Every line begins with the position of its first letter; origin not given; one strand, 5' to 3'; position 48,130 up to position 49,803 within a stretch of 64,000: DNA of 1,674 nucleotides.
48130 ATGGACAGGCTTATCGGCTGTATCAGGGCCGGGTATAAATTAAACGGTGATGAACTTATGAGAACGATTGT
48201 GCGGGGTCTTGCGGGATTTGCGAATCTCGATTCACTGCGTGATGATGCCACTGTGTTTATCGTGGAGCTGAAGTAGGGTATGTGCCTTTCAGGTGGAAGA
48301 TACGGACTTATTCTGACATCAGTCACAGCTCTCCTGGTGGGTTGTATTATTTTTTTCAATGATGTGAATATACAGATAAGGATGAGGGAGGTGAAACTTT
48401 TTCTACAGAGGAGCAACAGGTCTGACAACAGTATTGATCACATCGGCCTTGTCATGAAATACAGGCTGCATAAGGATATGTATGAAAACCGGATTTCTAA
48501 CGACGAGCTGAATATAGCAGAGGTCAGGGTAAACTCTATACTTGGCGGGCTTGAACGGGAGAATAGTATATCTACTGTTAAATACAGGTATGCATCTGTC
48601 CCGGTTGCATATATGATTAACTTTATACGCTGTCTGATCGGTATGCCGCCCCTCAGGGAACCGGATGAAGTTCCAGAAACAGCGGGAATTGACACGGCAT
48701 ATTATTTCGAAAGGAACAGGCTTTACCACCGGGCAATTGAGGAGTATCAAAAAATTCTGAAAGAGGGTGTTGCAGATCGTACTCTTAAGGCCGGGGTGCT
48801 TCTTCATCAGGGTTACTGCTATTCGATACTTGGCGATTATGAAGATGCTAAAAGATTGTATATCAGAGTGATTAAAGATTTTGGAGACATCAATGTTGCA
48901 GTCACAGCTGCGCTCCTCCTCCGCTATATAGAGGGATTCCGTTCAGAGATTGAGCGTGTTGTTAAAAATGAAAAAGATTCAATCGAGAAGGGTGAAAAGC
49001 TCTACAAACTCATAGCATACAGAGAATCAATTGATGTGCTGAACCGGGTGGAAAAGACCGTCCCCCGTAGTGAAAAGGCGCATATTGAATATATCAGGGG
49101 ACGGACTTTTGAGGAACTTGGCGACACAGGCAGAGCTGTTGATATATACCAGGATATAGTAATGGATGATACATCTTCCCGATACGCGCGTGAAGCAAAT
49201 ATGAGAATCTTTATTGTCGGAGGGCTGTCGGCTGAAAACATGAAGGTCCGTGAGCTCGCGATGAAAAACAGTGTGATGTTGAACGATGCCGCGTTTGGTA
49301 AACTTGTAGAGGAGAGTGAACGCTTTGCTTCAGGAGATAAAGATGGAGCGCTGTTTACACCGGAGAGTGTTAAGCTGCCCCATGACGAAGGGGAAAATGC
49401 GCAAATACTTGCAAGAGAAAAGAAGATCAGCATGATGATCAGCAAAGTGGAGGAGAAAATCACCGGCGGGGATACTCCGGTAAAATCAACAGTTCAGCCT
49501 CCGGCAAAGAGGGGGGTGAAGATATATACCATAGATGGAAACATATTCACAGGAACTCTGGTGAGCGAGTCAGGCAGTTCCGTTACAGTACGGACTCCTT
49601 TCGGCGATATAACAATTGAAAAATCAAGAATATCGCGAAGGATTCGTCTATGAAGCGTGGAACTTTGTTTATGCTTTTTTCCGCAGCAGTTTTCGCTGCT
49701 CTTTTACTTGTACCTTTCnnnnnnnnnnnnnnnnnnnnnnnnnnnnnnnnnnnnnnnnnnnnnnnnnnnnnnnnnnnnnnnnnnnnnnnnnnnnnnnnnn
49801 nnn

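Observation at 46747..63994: Two paralogous TM-TPR / OM beta-barrel / secreted lipoprotein modules, each wired to a HAMP signalling enzyme (PP2C phosphatase versus GGDEF)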

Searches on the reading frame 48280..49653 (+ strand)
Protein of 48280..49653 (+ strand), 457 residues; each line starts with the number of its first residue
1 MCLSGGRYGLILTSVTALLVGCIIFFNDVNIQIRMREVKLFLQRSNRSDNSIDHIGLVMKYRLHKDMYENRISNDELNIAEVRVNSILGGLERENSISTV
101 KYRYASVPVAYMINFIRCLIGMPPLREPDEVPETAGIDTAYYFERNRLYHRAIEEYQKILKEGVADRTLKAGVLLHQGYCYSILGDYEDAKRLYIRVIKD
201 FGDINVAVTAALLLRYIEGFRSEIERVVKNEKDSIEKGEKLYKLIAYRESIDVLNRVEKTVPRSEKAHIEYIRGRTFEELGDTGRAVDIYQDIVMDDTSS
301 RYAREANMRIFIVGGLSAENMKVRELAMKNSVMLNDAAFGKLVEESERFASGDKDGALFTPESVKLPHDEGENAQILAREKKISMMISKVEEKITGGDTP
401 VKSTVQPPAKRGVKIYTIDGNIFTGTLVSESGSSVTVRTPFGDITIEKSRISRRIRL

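Call 6: search_protein_families(library=pfam, proteins=[window:48280-49653:+], max_evalue=0.1)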
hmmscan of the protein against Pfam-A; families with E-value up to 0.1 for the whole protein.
window:48280-49653:+ (457 aa): 11 families
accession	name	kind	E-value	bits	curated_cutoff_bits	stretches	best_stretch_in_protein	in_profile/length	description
PF13174.12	TPR_6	-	2.7e-07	31.2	26.3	1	173-201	2-30/33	Tetratricopeptide repeat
PF13428.12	TPR_14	-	9.7e-06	26.2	23.5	0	272-303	6-37/44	Tetratricopeptide repeat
PF07719.23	TPR_2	-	0.00027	21.3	27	0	173-199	3-29/34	Tetratricopeptide repeat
PF13181.12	TPR_8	-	0.0004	20.8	25.7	0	173-199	3-29/34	Tetratricopeptide repeat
PF13432.12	TPR_16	-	0.0005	20.9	32.7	0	140-190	4-50/65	Tetratricopeptide repeat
PF13424.12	TPR_12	-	0.0016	19.1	30.1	0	146-198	16-72/77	Tetratricopeptide repeat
PF00515.34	TPR_1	-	0.011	15.9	27.8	1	174-199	4-29/34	Tetratricopeptide repeat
PF24575.1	TPR_Slam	-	0.016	16.1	35.2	0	250-304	30-84/104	Surface lipoprotein assembly modifier, N-terminal TPR repeats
PF13176.12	TPR_7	-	0.024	15.2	27.9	0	274-292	6-24/36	Tetratricopeptide repeat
PF17004.11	SRP_TPR_like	-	0.03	14.9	35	0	230-272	37-79/109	Putative TPR-like repeat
PF25062.1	ARM_TT21_N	-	0.042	14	40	0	141-214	2-69/222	Tetratricopeptide repeat protein 21 N-terminal ARM repeat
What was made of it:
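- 48280..49653 (+): Module A TPR adaptor: N-terminal TM anchor, conserved juxtamembrane region, about 16 TPR-type helices, flexible linker, and a C-terminal five-strand Sm-like module (residues 412-456, nt 49513-49647). TPR Pfam hits (call 6).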

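Call 8: find_encoding_contigs(protein=window:48280-49653:+, flank=10000, max_places=6)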
Protein window:48280-49653:+ (457 aa): 7 contigs read that carry it; 4 places shown.
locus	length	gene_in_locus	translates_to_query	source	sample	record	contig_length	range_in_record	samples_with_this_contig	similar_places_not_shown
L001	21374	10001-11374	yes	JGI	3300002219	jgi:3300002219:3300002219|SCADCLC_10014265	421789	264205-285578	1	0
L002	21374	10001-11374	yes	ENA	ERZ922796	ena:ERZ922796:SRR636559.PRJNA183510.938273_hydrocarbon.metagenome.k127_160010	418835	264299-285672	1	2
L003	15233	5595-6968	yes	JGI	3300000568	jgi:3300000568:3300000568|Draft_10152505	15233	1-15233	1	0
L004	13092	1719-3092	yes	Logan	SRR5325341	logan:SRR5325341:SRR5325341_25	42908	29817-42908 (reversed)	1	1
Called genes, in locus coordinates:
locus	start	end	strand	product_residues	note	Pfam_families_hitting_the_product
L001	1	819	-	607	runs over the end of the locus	PF00989:PAS (weak), PF08448:PAS_4, PF13188:PAS_8 (weak), PF13426:PAS_9 (weak), PF00512:HisKA, PF02518:HATPase_c, PF00072:Response_reg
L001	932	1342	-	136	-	PF01272:GreA_GreB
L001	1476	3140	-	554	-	PF00149:Metallophos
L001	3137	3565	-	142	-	PF09945:DUF2177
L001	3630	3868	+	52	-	-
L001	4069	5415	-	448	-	PF01554:MatE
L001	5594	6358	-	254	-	PF14451:Ub-Mut7C, PF01927:Mut7-C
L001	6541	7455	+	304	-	PF01553:Acyltransferase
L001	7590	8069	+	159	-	-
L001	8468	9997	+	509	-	PF00672:HAMP, PF07228:SpoIIE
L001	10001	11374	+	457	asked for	PF13174:TPR_6 (faint), PF13428:TPR_14 (faint)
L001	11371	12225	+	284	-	-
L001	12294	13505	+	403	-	PF10102:DUF2341, PF13385:Laminin_G_3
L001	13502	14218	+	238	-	PF09601:DUF2459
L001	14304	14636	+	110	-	PF01740:STAS, PF13466:STAS_2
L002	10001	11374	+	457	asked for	PF13174:TPR_6 (faint), PF13428:TPR_14 (faint)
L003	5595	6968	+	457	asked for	PF13174:TPR_6 (faint), PF13428:TPR_14 (faint)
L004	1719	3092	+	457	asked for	PF13174:TPR_6 (faint), PF13428:TPR_14 (faint)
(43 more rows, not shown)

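Call 11: find_homologous_proteins(query=window:48280-49653:+, max_evalue=0.001)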
Query window:48280-49653:+ (457 aa): 62 proteins with E <= 0.001 among 8000 candidates.
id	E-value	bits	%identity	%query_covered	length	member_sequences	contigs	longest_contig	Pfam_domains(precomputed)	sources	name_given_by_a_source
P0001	2.5e-296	1000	100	100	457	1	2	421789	PF13428.13,PF13174.13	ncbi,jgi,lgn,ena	-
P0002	7.2e-248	841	86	100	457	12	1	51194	PF13432.13,PF13428.13,PF13181.13,PF07719.24,PF13174.13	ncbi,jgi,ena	jgi:tetratricopeptide (TPR) repeat protein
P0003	1.5e-223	760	78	100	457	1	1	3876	PF13428.13,PF13174.13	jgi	-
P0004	2.2e-223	760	77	100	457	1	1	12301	PF13428.13,PF13181.13,PF13174.13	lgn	-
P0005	6.7e-216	735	75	100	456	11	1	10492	PF13181.13,PF07719.24,PF13174.13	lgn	-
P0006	5.9e-203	693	70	100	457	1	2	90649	PF13428.13,PF13181.13,PF07719.24,PF13174.13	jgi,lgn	-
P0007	1.8e-198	678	70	100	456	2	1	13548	PF13424.13,PF13428.13,PF13181.13,PF07719.24,PF13174.13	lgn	-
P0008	1.5e-177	609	65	95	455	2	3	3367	PF13181.13,PF07719.24,PF13174.13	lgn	-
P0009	3.8e-173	594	64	100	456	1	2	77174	PF13424.13,PF13428.13,PF13181.13,PF07719.24,PF13174.13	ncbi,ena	-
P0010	3.8e-173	594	64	100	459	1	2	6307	PF13424.13,PF13428.13,PF13181.13,PF07719.24,PF13174.13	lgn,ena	-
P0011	3.8e-173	594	64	100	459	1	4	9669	PF13424.13,PF13428.13,PF13181.13,PF07719.24,PF13174.13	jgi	-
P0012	1.7e-172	592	63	100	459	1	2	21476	PF13424.13,PF13428.13,PF13181.13,PF07719.24,PF13174.13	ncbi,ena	-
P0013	1.7e-172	592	63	100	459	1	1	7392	PF13424.13,PF13428.13,PF13181.13,PF07719.24,PF13174.13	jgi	-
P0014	8.9e-172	590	64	98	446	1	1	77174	PF13424.13,PF13428.13,PF13181.13,PF07719.24,PF13174.13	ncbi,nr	ncbi:MAG TPA: tetratricopeptide repeat protein [Spirochaetota bacterium]|nr:tetratricopeptide repeat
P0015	8.1e-168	577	60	100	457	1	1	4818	PF13181.13,PF13174.13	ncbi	-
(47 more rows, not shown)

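Call 15: find_related_loci(query=A1, collection=genome_contigs, flank=10000)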
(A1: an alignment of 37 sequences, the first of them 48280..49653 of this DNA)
Query A1 (457 aa) in genome_contigs; peptide patterns used: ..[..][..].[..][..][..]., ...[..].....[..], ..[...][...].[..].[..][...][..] (x = any residue, [..] = any of these).
107 stretches matched a pattern; 53 encode a relative of the query (tblastn E <= 1e-3); 53 distinct loci.
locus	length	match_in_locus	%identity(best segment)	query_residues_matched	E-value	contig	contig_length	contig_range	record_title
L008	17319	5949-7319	86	1-457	0e+0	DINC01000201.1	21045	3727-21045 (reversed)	MAG TPA_asm: Spirochaetia bacterium UBA5550 UBA5550_contig_1446, whole genome shotgun sequence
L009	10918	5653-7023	84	1-457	0e+0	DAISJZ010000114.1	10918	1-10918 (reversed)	MAG TPA_asm: Spirochaetota bacterium isolate CTOTU18752 NODE_4706_length_10918_cov_17.943478, whole genome shotgun seque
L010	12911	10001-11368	64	1-457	0e+0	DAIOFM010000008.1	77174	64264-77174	MAG TPA_asm: Spirochaetota bacterium isolate CTOTU18388 NODE_182_length_77174_cov_7.407241, whole genome shotgun sequenc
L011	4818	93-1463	60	1-457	0e+0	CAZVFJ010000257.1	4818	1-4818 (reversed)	MAG TPA_asm: uncultured Leptospirales bacterium isolate SRP192927_co3_21 genome assembly, contig: NODE_53135_length_4818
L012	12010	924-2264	52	12-457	3e-145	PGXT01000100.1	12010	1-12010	MAG: Spirochaetae bacterium HGW-Spirochaetae-5 bjp_ig2069_scaffold_2650, whole genome shotgun sequence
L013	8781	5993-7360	52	6-457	4e-143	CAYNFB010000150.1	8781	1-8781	MAG TPA_asm: uncultured Leptospirales bacterium isolate binchicken_co42_9 genome assembly, contig: NODE_13965_length_878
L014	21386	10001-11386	48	1-457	3e-135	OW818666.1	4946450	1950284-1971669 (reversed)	metagenome genome assembly, chromosome: 1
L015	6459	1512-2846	50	12-457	3e-135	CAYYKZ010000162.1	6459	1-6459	MAG TPA_asm: uncultured Leptospirales bacterium isolate binchicken_co42_427 genome assembly, contig: NODE_22590_length_6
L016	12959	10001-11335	48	12-457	1e-133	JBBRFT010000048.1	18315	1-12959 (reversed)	MAG: Spirochaetota bacterium isolate Co_metawrap_2586 Cmw_2586_k141_13867187_length_18315_cov_10.0354, whole genome shot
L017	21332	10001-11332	47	20-457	3e-127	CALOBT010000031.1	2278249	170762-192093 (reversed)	MAG: uncultured Spirochaetota bacterium isolate LOGT_bin.0113 genome assembly, contig: contig_15214, whole genome shotgu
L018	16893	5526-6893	43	1-456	1e-116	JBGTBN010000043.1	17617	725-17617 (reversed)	MAG: Spirochaetota bacterium isolate JTS-AC98 k141_4292472, whole genome shotgun sequence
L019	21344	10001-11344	42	1-454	2e-116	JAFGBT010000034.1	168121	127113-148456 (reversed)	MAG: Spirochaetes bacterium isolate Zod_Metabat.1046 k87_7150009, whole genome shotgun sequence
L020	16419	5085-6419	42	10-454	2e-113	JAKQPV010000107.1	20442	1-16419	MAG: Spirochaetota bacterium isolate USMO_maxbin.118 k141_776102, whole genome shotgun sequence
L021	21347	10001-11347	39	7-454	1e-103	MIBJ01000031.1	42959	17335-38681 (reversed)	MAG: Spirochaetes bacterium RBG_16_49_21 RBG_16_scaffold_233, whole genome shotgun sequence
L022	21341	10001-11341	38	11-457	1e-99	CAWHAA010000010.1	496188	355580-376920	MAG: uncultured Spirochaetota bacterium isolate MFD04716.bin.2.40 genome assembly, contig: contig_7975, whole genome sho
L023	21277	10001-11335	38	10-454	1e-96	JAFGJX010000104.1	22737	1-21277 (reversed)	MAG: Spirochaetes bacterium isolate Zod_Metabat.30 k87_11029547, whole genome shotgun sequence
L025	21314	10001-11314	35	12-451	1e-90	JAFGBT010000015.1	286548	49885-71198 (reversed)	MAG: Spirochaetes bacterium isolate Zod_Metabat.1046 k87_4120112, whole genome shotgun sequence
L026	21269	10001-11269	34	7-451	5e-88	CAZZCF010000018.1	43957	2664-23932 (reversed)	MAG TPA_asm: uncultured Leptospirales bacterium isolate binchicken_co334_180 genome assembly, contig: NODE_1301_length_4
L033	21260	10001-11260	31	10-451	1e-71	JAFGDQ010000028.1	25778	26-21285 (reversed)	MAG: Spirochaetes bacterium isolate Zod_Metabat.1181 k87_2988253, whole genome shotgun sequence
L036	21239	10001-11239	32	19-453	2e-70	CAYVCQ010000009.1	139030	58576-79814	MAG TPA_asm: uncultured Leptospirales bacterium isolate SRP302447_co2_803 genome assembly, contig: NODE_401_length_13903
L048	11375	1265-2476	31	23-451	4e-62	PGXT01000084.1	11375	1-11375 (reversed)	MAG: Spirochaetae bacterium HGW-Spirochaetae-5 bjp_ig2069_scaffold_2236, whole genome shotgun sequence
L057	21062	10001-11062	36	9-366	1e-68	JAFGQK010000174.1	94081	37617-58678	MAG: Spirochaetales bacterium isolate Zod_Metabat.749 k87_5709313, whole genome shotgun sequence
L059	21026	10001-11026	35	10-353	5e-61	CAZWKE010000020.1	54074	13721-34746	MAG TPA_asm: uncultured Spirochaetaceae bacterium isolate binchicken_co151_536 genome assembly, contig: NODE_717_length_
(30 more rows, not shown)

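Call 39: predict_structure(alignment_id=A1)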
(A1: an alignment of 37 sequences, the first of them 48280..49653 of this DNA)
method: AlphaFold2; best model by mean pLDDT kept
length: 457 residues; sequences in the alignment: 37
mean_pLDDT: 74.1   pTM: 0.66
mean pLDDT of the five models: 74.1, 72.4, 71.4, 70.9, 70.4
residues with pLDDT >= 90: 104; 70-90: 206; 50-70: 64; < 50: 83
segments of 3 or more residues with pLDDT < 50: 1-4, 29-50, 92-106, 125-133, 351-370, 398-409
pLDDT, mean of each block of 10 residues (from residue 1): 52 75 59 42 37 71 87 82 70 41 48 61 46 61 81 88 81 91 93 94 82 89 94 93 94 92 89 93 90 90 92 76 86 83 72 34 40 65 84 64 44 80 80 81 82 80
secondary structure, 60 per line:
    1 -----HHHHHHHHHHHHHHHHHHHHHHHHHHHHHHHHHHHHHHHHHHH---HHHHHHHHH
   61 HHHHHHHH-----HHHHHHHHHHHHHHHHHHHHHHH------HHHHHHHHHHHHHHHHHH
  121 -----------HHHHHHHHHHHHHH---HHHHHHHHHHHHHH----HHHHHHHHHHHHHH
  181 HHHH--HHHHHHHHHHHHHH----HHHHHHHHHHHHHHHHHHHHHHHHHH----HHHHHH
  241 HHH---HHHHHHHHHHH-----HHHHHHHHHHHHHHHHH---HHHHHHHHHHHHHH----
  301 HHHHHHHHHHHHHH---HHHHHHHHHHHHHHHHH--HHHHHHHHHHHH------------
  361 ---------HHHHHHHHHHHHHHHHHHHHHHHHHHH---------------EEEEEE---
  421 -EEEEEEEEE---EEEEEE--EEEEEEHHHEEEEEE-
elements in order: H6-48 H52-68 H74-96 H103-120 H132-145 H149-162 H167-184 H187-200 H205-230 H235-243 H247-257 H263-279 H283-296 H301-314 H318-334 H337-348 H370-396 E412-417 E422-430 E434-439 E442-447 E451-456
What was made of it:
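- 48280..49653 (+): AF2 model, pLDDT 74 (call 39).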

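Call 44: fold_search(model_id=the predicted structure, library=pdb)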
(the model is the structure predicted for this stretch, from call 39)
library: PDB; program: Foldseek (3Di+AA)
matches with E <= 10: 1396; with E <= 0.001: 1
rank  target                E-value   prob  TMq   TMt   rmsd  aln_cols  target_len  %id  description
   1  8chy                  9.1e-04  1.00  0.21  0.33  17.8       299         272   18  Crystal structure of an 8-repeat consensus TPR superhelix with Zinc. (released 2024-02-21)
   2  9qhb                  1.5e-03  1.00  0.20  0.32  17.9       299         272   18  Crystal structure of 16-repeat CTPR protein with eliminated coordination sites (released 2025-10-22)
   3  9up5_A                1.8e-03  1.00  0.19  0.25  19.9       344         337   15  Crystal structure of LapB from Klebsiella pneumoniae (released 2026-03-04)
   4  9qhc_A                3.4e-03  1.00  0.18  0.28  17.0       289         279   16  Crystal structure of 8-repeat CTPR protein with eliminated coordination sites (released 2025-10-22)
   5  4zlh_B                3.5e-03  1.00  0.21  0.27  21.2       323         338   15  Structure of the LapB cytoplasmic domain at 2 angstroms (released 2015-11-11)
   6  3qky                  3.7e-03  1.00  0.16  0.29  21.3       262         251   17  Crystal structure of Rhodothermus marinus BamD (released 2011-04-20)
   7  4rg9_A                4.4e-03  0.98  0.20  0.19  19.5       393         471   12  Crystal structure of APC3-APC16 complex (Selenomethionine Derivative) (released 2014-12-24)
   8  8v24_A                4.6e-03  0.98  0.20  0.26  21.3       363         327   16  LapB cytoplasmic domain in complex with LpxC (released 2024-04-24)
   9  6q9f_A                5.8e-03  1.00  0.19  0.20  16.3       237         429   15  Aspartyl/Asparaginyl beta-hydroxylase (AspH) H679A in complex with Mn, NOG and Factor X peptide fragment (39mer-4Ser) (released 2020-01-15)
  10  5a7d_D                5.8e-03  0.99  0.21  0.27  17.4       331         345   14  Tetrameric assembly of LGN with Inscuteable (released 2016-08-03)
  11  9gzg_A                6.3e-03  1.00  0.14  0.37  12.8       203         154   21  Crystal structure of CTPR4E4 mutant (released 2025-10-15)
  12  9rtt_Q                6.6e-03  0.96  0.19  0.11  19.0       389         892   12  Activated Elongation Complex with IWS1 and ELOF1 (released 2025-09-03)
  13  7yb9_A                6.9e-03  1.00  0.19  0.20  16.1       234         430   13  Aspartyl/Asparaginyl beta-hydroxylase (AspH) oxygenase and TPR domains in complex with L-2-hydroxyglutarate and factor (released 2023-07-05)
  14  3as5_B                7.6e-03  1.00  0.17  0.40  14.2       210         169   17  MamA AMB-1 P212121 (released 2011-07-20)
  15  8re5_A                7.6e-03  1.00  0.19  0.20  16.1       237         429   15  Aspartyl/Asparaginyl beta-hydroxylase (AspH) R735Q variant in complex with Mn, 2-oxosuberate and a Factor X derived pe (released 2024-12-18)
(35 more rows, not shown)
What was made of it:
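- The fold hits include LapB, a cytoplasmic membrane-anchored TPR protein (call 44). Foldseek hits include LapB (call 44).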
